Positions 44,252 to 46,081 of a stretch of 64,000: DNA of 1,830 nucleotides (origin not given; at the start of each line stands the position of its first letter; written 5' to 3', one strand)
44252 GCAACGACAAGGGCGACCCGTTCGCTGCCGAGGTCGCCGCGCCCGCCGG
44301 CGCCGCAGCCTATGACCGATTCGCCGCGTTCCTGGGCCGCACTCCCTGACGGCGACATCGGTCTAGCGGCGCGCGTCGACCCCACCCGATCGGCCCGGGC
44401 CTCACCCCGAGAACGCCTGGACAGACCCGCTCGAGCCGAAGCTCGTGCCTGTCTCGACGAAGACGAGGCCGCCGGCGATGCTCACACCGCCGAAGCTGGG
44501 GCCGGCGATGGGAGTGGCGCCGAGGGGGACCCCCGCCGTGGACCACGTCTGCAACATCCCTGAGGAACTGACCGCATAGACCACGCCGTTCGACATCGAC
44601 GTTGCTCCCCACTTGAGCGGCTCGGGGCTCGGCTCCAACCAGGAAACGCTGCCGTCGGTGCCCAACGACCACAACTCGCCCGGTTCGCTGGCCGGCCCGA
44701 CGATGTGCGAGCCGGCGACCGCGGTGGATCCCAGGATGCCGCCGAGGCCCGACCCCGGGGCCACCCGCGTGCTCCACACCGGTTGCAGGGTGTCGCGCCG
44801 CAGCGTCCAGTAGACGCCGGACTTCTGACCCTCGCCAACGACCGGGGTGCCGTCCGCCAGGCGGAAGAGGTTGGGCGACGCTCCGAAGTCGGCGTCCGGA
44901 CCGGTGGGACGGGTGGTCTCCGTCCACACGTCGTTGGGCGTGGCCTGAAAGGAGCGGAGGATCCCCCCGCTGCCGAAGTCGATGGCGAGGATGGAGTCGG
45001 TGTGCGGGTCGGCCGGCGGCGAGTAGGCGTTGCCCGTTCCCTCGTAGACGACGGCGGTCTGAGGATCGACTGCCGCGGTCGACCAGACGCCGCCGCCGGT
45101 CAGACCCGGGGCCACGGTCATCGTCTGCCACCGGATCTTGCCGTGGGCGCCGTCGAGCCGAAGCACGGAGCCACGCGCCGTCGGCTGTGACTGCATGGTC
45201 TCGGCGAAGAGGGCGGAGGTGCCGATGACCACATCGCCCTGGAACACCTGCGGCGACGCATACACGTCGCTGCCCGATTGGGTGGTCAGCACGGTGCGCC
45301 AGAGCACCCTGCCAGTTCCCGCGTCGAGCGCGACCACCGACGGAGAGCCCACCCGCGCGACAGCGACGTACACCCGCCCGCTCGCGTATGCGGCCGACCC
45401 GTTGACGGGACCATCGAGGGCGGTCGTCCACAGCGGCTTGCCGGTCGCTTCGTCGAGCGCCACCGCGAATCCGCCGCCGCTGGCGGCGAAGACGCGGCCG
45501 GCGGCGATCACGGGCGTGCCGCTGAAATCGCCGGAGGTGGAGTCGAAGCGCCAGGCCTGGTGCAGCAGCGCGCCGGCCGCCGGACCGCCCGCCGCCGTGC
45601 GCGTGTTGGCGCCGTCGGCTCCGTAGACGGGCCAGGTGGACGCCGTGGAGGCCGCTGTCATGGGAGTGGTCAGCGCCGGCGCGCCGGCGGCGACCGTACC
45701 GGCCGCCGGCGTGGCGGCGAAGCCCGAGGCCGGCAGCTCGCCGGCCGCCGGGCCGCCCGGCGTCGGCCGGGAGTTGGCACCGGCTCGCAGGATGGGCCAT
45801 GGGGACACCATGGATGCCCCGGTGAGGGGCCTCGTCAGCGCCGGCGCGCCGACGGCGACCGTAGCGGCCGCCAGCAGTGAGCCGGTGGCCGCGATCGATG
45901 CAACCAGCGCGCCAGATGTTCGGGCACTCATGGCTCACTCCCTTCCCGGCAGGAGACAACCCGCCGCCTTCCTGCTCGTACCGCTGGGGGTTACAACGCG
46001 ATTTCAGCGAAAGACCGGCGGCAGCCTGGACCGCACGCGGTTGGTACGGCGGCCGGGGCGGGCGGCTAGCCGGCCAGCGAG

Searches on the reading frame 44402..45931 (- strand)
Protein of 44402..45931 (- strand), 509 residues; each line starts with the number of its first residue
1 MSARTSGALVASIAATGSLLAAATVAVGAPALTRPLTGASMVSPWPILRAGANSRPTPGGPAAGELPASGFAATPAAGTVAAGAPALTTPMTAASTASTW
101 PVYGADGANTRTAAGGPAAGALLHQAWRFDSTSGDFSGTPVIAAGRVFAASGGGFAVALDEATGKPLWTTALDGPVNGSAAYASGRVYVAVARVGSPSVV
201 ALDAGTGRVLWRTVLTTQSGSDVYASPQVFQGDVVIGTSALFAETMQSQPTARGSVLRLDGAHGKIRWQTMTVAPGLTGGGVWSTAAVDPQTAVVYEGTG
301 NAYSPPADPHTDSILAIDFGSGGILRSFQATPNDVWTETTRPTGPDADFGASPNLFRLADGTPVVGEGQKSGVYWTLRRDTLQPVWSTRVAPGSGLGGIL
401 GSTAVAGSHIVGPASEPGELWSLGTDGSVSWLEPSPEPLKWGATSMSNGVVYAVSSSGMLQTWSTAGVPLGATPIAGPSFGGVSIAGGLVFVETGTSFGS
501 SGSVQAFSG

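Call 53: search_protein_families(library=pfam, proteins=[window:44402-45931:-], max_evalue=0.001)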
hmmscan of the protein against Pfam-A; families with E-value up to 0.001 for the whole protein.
window:44402-45931:- (509 aa): 3 families
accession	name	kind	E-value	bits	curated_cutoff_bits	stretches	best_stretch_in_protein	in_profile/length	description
PF13360.13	PQQ_2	-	1.1e-19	71.5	27.6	1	125-295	15-168/233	Outer membrane protein assembly factor BamB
PF01011.28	PQQ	-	1.1e-16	61.1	26.7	1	224-388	163-338/595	Glucose/ethanol/alcohol dehydrogenase, beta-propeller domain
PF13570.13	Beta-prop_ACSF4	-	8.8e-11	42.2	133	1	126-238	84-192/329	Beta-alanine-activating enzyme, beta-propeller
